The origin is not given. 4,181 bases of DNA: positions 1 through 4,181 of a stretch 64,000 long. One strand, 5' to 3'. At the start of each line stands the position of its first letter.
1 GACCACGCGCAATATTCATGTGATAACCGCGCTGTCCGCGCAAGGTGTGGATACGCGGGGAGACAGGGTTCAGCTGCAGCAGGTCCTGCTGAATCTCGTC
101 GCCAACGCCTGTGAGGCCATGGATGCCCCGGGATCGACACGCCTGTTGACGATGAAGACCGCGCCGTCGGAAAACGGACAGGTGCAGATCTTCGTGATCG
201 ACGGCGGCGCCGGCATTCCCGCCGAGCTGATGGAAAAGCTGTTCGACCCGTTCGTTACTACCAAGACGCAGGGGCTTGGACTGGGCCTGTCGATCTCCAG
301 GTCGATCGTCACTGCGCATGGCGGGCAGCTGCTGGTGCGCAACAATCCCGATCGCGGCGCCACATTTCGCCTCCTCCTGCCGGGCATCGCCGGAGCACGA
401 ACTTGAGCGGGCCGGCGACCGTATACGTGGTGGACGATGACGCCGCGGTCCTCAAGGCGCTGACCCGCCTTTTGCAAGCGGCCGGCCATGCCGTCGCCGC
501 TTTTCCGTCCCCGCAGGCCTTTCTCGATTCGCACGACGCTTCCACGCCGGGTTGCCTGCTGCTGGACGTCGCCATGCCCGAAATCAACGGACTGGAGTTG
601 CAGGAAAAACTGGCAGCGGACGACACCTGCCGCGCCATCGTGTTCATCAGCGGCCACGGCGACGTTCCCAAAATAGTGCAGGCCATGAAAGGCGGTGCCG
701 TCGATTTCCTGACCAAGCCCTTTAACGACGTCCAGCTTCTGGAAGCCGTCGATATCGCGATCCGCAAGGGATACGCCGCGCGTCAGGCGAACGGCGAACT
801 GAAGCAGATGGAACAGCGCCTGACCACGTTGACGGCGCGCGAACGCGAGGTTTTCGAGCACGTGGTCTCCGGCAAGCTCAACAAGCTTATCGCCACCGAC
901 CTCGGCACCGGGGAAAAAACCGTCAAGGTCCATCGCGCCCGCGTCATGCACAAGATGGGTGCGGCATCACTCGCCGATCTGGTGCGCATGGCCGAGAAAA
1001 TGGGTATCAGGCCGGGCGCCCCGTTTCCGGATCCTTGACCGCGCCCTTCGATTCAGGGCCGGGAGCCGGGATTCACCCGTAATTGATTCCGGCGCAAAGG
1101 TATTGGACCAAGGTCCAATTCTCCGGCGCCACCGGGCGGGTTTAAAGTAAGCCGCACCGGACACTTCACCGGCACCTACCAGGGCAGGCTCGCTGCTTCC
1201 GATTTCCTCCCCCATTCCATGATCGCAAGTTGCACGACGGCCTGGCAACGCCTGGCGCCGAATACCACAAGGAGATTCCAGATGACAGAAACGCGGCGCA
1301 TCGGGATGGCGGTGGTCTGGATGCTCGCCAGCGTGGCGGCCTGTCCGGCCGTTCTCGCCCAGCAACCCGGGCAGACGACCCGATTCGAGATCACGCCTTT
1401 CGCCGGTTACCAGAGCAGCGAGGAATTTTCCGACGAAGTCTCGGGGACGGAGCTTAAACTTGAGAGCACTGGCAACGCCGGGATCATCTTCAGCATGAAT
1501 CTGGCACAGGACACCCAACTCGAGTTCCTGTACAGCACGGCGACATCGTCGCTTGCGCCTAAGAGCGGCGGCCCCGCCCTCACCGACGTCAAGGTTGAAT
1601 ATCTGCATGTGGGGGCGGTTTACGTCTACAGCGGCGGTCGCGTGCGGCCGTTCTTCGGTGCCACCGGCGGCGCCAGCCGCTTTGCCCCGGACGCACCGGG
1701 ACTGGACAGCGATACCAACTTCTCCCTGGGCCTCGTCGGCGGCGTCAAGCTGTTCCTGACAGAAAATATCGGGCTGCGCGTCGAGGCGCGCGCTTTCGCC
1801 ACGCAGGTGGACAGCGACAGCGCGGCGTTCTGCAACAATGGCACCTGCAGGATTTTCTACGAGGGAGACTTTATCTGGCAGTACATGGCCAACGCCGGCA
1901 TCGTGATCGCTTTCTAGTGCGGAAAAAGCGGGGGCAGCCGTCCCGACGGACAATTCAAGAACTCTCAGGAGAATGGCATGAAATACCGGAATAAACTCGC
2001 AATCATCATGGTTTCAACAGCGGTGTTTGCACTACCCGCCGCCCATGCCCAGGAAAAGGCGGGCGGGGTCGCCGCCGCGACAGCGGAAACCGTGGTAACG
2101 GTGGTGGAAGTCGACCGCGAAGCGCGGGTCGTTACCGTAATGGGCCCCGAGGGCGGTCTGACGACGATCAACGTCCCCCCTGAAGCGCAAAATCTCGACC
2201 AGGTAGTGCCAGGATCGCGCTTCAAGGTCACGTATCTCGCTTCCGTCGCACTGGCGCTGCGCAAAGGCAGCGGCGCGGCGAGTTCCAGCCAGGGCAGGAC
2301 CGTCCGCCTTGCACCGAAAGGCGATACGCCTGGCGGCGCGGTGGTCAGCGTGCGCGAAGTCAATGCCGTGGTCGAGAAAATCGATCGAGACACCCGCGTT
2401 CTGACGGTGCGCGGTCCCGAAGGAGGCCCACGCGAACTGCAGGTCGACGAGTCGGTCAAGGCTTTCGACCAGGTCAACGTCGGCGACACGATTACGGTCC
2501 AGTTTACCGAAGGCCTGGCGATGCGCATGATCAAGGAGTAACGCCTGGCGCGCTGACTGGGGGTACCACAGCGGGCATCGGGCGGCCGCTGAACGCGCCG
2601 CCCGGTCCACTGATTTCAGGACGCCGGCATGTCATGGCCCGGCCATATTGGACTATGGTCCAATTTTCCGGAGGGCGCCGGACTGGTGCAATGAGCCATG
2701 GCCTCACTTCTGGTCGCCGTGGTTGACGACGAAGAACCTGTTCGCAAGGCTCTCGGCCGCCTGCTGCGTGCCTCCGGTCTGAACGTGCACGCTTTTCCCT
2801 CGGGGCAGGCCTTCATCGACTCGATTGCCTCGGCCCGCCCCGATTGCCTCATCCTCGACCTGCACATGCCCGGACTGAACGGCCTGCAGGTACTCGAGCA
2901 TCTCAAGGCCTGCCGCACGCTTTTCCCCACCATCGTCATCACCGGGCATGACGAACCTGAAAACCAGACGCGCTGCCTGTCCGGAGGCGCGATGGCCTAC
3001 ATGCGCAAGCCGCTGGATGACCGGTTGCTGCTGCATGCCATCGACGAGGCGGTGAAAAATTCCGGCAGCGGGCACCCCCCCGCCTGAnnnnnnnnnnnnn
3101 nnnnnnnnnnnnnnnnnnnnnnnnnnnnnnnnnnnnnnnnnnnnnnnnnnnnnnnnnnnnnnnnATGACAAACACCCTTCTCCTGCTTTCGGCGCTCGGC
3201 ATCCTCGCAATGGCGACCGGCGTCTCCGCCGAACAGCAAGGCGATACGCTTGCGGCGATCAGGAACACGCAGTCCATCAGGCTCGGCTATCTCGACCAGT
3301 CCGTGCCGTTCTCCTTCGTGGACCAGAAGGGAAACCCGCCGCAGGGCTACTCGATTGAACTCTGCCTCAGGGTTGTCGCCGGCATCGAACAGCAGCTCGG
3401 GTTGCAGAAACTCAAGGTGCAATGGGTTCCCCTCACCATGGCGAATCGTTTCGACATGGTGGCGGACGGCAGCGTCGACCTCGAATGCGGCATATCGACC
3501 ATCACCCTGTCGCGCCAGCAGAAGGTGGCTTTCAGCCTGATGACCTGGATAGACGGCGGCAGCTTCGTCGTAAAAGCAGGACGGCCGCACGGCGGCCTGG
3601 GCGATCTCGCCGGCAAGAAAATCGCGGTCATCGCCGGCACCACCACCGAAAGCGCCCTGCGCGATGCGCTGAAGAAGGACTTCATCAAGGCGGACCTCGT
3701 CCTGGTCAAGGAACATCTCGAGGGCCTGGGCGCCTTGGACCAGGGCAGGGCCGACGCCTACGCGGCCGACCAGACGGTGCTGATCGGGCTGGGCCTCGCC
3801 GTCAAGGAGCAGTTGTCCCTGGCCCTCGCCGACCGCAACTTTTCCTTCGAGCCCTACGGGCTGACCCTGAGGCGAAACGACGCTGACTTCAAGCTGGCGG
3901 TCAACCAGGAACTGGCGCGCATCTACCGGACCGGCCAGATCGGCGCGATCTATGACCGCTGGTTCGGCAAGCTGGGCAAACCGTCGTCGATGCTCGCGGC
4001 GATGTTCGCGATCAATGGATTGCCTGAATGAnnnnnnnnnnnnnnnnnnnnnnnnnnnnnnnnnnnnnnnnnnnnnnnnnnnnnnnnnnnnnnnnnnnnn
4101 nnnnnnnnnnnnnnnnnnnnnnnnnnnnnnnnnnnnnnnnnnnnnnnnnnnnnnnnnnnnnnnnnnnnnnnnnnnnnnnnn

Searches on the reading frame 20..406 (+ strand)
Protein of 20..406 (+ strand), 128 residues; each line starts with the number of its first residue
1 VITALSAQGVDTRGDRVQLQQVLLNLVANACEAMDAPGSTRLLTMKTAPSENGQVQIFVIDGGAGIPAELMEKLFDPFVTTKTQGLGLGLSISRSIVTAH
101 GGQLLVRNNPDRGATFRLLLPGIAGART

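Call 31: search_protein_families(library=pfam, proteins=[window:20-406:+], max_evalue=0.01)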
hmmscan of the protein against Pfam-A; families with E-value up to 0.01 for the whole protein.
window:20-406:+ (128 aa): 2 families
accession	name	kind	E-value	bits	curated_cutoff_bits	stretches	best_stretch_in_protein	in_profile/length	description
PF02518.31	HATPase_c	-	2.9e-25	89.3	26.4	1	14-121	1-108/111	Histidine kinase-, DNA gyrase B-, and HSP90-like ATPase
PF14501.12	HATPase_c_5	-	0.0061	16.9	22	1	17-109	4-91/102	GHKL domain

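Call 51: search_protein_families(library=ncbifam, proteins=[window:20-406:+], max_evalue=0.001)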
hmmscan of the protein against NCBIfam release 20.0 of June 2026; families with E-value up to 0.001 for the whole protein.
window:20-406:+ (128 aa): 77 families (the best 25 are shown)
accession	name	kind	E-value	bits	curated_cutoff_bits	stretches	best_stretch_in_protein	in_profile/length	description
NF008468.0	PRK11360.1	equivalog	2.1e-33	115.6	646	1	15-121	503-607/616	two-component system sensor histidine kinase AtoS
NF041777.1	sens_FixL_Rhizob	equivalog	9.7e-32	110.2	850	1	14-121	374-480/485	sensor protein FixL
NF007688.0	PRK10364.1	equivalog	1.4e-27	96.6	479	1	15-124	348-453/460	two-component system sensor histidine kinase ZraS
NF052574.1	HisKinEspCMyxo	equivalog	2.9e-27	95.2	1200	1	17-123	529-638/785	serine histidine kinase EspC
NF010411.0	PRK13837.1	equivalog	1.2e-25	89.7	647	1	9-124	551-677/828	two-component system VirA-like sensor kinase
NF038348.1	T2SS_HK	subfamily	4.5e-23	81.5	450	1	17-121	470-572/574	histidine kinase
TIGR02916.1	PEP_his_kin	equivalog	6.5e-23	81.2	300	1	7-121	568-679/679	XrtA/PEP-CTERM system histidine kinase PrsK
NF047794.1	HisKinPtgB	equivalog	1.7e-21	76.1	1000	1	11-109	548-642/656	two-component system sensor histidine kinase PgtB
NF053867.1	SprKinKinDBac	equivalog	1.3e-20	73.3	775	1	17-121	396-496/500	sporulation kinase KinD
NF006800.0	PRK09303.1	equivalog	2.8e-20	72.6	342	1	14-121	268-376/383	histidine kinase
NF046020.1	HisKinCckABruc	equivalog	1e-19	70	1000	1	13-122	585-707/868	cell cycle histidine kinase CckA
NF052573.1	HisKinEspAMyxo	equivalog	1.9e-19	69.2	1400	1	14-121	499-610/755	serine histidine kinase EspA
NF046026.1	HisKinCckACaul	equivalog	2e-19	69.2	1000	1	13-122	407-532/678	cell cycle histidine kinase CckA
TIGR02956.1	TMAO_torS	equivalog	6e-19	67.7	676.5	1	13-121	574-681/967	TMAO reductase system sensor histidine kinase/response regulator TorS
NF041880.1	EPS_EpsF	equivalog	1.3e-17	63.5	900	1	8-121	378-492/492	response regulator EpsF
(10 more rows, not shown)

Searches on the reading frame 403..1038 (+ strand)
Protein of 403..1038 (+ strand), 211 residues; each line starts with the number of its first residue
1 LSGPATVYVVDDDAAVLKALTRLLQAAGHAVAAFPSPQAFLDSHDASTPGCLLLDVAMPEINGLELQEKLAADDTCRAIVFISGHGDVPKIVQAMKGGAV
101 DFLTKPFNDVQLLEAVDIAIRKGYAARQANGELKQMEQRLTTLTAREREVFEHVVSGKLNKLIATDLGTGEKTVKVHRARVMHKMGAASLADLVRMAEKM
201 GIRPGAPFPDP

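Call 31: search_protein_families(library=pfam, proteins=[window:403-1038:+], max_evalue=0.01)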
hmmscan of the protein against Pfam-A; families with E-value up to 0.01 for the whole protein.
window:403-1038:+ (211 aa): 3 families
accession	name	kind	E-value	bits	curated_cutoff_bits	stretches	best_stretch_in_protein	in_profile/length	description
PF00072.30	Response_reg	-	8.5e-27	94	30.2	1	7-116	1-110/111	Response regulator receiver domain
PF00196.25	GerE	-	6.1e-19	67.8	23.5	1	142-197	2-57/57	Bacterial regulatory proteins, luxR family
PF08281.18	Sigma70_r4_2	-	1.8e-05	24.7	25.7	1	135-184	3-53/54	Sigma-70, region 4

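Call 51: search_protein_families(library=ncbifam, proteins=[window:403-1038:+], max_evalue=0.001)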
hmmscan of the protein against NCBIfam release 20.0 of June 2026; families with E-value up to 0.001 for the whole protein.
window:403-1038:+ (211 aa): 101 families (the best 25 are shown)
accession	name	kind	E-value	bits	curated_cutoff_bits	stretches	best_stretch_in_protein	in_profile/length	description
NF006900.1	PRK09390.1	equivalog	3.1e-63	213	255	1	1-199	1-199/203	response regulator FixJ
NF040749.1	tetrathio_RR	equivalog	7e-50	169.4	290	1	7-199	2-190/191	tetrathionate respiration response regulator TtrR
NF047793.1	ResRegPgtA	equivalog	3.1e-33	115.2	650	1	6-195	7-196/414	two-component system response regulator PgtA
NF052445.1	RespRegMctR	equivalog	2.7e-24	85.7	300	1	6-201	3-203/205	two-component system response regulator MctR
NF007935.0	PRK10651.1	equivalog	3.2e-21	75.5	250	1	3-189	5-202/216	two-component system response regulator NarL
NF007685.0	PRK10360.1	equivalog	1.8e-20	73.6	258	1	6-195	3-190/196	response regulator transcription factor UhpA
NF011896.0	PRK15369.1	equivalog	5.9e-20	71.8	242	1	6-202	5-209/211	two component system response regulator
TIGR01818.1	ntrC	equivalog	7.2e-20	71.2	558.6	1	7-186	1-181/463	nitrogen regulation protein NR(I)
NF008176.1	PRK10923.1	equivalog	1.4e-18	66.8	620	1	6-174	5-177/469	nitrogen regulation protein NR(I)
NF051870.1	NAssimRespRegNtrX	equivalog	1.5e-18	67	600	1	6-193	3-193/452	nitrogen assimilation response regulator NtrX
NF007419.0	PRK09958.1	equivalog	4.7e-18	65.5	251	1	8-200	4-201/204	acid-sensing system DNA-binding response regulator EvgA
NF045505.1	RR_RssB_Pseudo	equivalog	8e-17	61.4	700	1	5-122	6-124/394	two-component system response regulator RssB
NF047785.1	respo_reg_MadR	equivalog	9.4e-17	61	300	1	7-202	3-208/209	MadR family response regulator transcription factor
NF041733.1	resp_reg_CseB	equivalog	1.3e-16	60.7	350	1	6-145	2-144/228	two-component system response regulator CseB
NF040689.1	MtrAB_MtrA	equivalog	4.7e-16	58.8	300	1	7-129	1-122/219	MtrAB system response regulator MtrA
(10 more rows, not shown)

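Call 61: find_encoding_contigs(protein=window:403-1038:+, flank=10000, max_places=3)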
Protein window:403-1038:+ (211 aa): 1 contig read that carries it; 1 place shown.
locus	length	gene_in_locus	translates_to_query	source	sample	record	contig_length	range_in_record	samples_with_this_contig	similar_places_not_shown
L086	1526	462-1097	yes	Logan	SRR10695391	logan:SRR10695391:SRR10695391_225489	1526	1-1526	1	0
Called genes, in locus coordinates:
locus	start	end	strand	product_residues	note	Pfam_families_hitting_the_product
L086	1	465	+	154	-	?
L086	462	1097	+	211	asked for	PF00072:Response_reg, PF08281:Sigma70_r4_2 (faint), PF00196:GerE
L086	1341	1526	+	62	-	?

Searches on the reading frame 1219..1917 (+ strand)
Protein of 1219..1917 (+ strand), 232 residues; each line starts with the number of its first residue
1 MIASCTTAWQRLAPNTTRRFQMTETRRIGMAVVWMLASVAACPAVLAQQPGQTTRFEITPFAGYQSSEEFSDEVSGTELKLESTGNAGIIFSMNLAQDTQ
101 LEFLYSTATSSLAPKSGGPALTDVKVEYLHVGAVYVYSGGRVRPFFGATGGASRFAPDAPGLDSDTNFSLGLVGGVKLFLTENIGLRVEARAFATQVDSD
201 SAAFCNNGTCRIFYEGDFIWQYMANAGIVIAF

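Call 17: search_protein_families(library=pfam, proteins=[window:1219-1917:+])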
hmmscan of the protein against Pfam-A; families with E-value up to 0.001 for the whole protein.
window:1219-1917:+ (232 aa): 1 family
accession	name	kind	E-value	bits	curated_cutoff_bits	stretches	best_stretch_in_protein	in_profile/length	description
PF13505.12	OMP_b-brl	-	2.9e-09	37.8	28.7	1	36-195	3-155/175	Outer membrane protein beta-barrel domain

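Call 51: search_protein_families(library=ncbifam, proteins=[window:1219-1917:+], max_evalue=0.001)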
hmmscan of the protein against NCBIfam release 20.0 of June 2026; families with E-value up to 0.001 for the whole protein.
window:1219-1917:+ (232 aa): 1 family
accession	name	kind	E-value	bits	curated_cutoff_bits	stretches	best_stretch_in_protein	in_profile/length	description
TIGR04565.1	OMP_myx_plus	subfamily_domain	0.00041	20.4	60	0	63-195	20-137/161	outer membrane beta-barrel domain-containing protein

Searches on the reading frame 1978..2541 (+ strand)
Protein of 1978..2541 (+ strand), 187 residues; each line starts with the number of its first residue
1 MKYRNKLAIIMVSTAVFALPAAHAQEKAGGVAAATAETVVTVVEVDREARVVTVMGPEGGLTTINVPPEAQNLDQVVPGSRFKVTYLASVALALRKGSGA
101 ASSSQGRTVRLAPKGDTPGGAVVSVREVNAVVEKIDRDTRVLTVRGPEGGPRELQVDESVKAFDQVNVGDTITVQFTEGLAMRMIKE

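Call 31: search_protein_families(library=pfam, proteins=[window:1978-2541:+], max_evalue=0.01)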
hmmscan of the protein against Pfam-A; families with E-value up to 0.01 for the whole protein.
window:1978-2541:+ (187 aa): 2 families
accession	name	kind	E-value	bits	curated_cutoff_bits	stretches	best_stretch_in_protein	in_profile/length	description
PF04452.19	Methyltrans_RNA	-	0.00073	19.6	23.9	0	36-63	102-130/165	RNA methyltransferase domain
PF24986.1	PRC_RimM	-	0.0012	18.9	27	0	128-149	47-68/69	RimM PRC barrel domain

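Call 51: search_protein_families(library=ncbifam, proteins=[window:1978-2541:+], max_evalue=0.001)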
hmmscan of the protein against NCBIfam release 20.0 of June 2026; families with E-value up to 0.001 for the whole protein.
window:1978-2541:+ (187 aa): 1 family
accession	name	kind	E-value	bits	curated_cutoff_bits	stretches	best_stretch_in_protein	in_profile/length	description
NF008691.0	PRK11713.1-4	equivalog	3e-05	23.3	279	0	37-64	184-211/252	16S rRNA (uracil(1498)-N(3))-methyltransferase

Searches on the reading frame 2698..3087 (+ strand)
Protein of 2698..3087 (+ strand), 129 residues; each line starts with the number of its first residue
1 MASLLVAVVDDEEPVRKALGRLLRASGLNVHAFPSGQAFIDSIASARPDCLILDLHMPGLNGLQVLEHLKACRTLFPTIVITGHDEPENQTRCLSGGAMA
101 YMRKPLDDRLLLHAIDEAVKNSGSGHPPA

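Call 17: search_protein_families(library=pfam, proteins=[window:2698-3087:+])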
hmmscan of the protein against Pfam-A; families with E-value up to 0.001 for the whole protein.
window:2698-3087:+ (129 aa): 2 families
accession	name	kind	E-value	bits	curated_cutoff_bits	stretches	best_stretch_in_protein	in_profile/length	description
PF00072.30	Response_reg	-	3.1e-26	92.2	30.2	1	6-115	1-110/111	Response regulator receiver domain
PF21714.3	KaiA_N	-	7.3e-06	26.6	27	1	4-101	1-100/125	Circadian clock protein KaiA, N-terminal domain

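Call 51: search_protein_families(library=ncbifam, proteins=[window:2698-3087:+], max_evalue=0.001)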
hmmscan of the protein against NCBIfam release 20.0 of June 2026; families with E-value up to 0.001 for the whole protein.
window:2698-3087:+ (129 aa): 87 families (the best 25 are shown)
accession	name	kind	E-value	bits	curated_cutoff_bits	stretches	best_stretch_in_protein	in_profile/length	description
NF006900.1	PRK09390.1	equivalog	4.6e-27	94.9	255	1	5-122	6-123/203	response regulator FixJ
NF008176.1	PRK10923.1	equivalog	2.2e-19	69.4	620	1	5-115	5-115/469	nitrogen regulation protein NR(I)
TIGR01818.1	ntrC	equivalog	2.7e-18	66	558.6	1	6-120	1-115/463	nitrogen regulation protein NR(I)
NF053512.1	nitric_RR_NosR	exception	9e-18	64.5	400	1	8-121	3-117/422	response regulator c-di-GMP phosphodiesterase, NosR family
NF040749.1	tetrathio_RR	equivalog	2.4e-16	60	290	1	6-123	2-119/191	tetrathionate respiration response regulator TtrR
NF008469.0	PRK11361.1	equivalog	2.4e-16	59.5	714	1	5-109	6-110/461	acetoacetate metabolism transcriptional regulator AtoC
NF045505.1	RR_RssB_Pseudo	equivalog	3.6e-16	59.2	700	1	5-120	7-123/394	two-component system response regulator RssB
NF051870.1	NAssimRespRegNtrX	equivalog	1.5e-15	57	600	1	6-121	4-121/452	nitrogen assimilation response regulator NtrX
NF040689.1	MtrAB_MtrA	equivalog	4.3e-15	55.7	300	1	7-119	2-113/219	MtrAB system response regulator MtrA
NF045991.1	RespRegCtrARhodob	equivalog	4.9e-15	55.9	350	1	6-122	3-119/224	response regulator transcription factor CtrA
NF047793.1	ResRegPgtA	equivalog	9e-15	54.4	650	1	7-121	9-123/414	two-component system response regulator PgtA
NF041866.1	EpsW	equivalog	2.2e-14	53.2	200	1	6-123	8-129/131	exopolysaccharide biosynthesis response regulator EpsW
NF007135.0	PRK09581.1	equivalog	2.8e-14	52.8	474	1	6-114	5-115/457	PleD family two-component system response regulator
NF045944.1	ResRegRpaBCyano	equivalog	5.8e-14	52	330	1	8-116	2-109/229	response regulator transcription factor RpaB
NF011695.0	PRK15115.1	equivalog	9.9e-14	50.9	763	1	6-123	9-126/445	two-component system response regulator GlrR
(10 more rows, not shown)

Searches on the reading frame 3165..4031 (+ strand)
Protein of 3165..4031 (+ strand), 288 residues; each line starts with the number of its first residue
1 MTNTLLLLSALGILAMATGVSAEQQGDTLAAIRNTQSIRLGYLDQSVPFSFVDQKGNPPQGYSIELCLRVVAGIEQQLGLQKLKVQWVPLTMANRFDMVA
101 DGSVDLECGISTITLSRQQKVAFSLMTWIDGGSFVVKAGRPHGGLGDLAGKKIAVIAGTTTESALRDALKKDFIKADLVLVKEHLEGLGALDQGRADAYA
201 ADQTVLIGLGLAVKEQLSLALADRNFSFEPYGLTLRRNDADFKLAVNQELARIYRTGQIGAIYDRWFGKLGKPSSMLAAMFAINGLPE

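Call 17: search_protein_families(library=pfam, proteins=[window:3165-4031:+])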
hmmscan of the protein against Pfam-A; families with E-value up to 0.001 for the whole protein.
window:3165-4031:+ (288 aa): 2 families
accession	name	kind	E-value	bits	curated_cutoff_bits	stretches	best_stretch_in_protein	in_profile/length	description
PF00497.25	SBP_bac_3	-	2.1e-24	86.2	26.4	1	38-269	1-132/132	Bacterial extracellular solute-binding proteins, family 3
PF09084.16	NMT1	-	0.00067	20.1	20.5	0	134-201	77-147/216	NMT1/THI5 like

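Call 51: search_protein_families(library=ncbifam, proteins=[window:3165-4031:+], max_evalue=0.001)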
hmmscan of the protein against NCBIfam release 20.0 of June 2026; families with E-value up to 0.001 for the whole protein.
window:3165-4031:+ (288 aa): 14 families
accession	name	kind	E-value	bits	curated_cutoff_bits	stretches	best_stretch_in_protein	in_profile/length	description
NF008063.0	PRK10797.1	subfamily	2.6e-40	138.5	375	1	4-273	9-276/302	glutamate/aspartate ABC transporter substrate-binding protein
TIGR01096.1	3A0103s03R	subfamily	2.2e-32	112.6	256.35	1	14-267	6-250/250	lysine/arginine/ornithine ABC transporter substrate-binding protein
NF008426.0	PRK11260.1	equivalog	2.2e-19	69.8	312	1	6-268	10-261/266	cystine ABC transporter substrate-binding protein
TIGR04262.1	orph_peri_GRRM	subfamily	1.9e-15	56.9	190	1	38-253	3-209/257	extracellular substrate binding-like orphan protein GrrP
NF008885.0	PRK11917.1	equivalog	3e-15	56.5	373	1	3-249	5-242/259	bifunctional adhesin/ABC transporter aspartate/glutamate-binding protein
TIGR02995.1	ectoine_ehuB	equivalog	4e-12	46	190.9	1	13-260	9-253/275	ectoine/hydroxyectoine ABC transporter substrate-binding protein EhuB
NF007029.0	PRK09495.1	equivalog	2.8e-10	40.4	303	1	47-269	36-245/248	glutamine ABC transporter substrate-binding protein GlnH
NF011586.0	PRK15010.1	equivalog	2.6e-08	33.8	440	1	13-265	5-251/260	lysine/arginine/ornithine ABC transporter substrate-binding protein ArgT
NF041764.1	ArtI_Ecoli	equivalog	5.6e-08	32.5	522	1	111-269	88-243/243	arginine ABC transporter substrate-binding protein ArtI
NF011583.0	PRK15007.1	subfamily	7.4e-07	28.8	358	1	111-269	88-243/243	arginine ABC transporter substrate-binding protein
NF052427.1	StpK7MSMEG_1200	equivalog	5e-05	22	900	1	32-266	358-584/601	serine/threonine protein kinase StpK7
NF011965.0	PRK15437.1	equivalog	0.0001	22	459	1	25-256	17-242/260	histidine ABC transporter substrate-binding protein HisJ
TIGR01728.1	SsuA_fam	subfamily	0.00025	20.4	163.5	1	133-203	86-158/290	aliphatic sulfonate ABC transporter substrate-binding protein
NF041765.1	ArtJ_Ecoli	equivalog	0.00032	20.4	510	1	112-268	89-242/243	arginine ABC transporter substrate-binding protein ArtJ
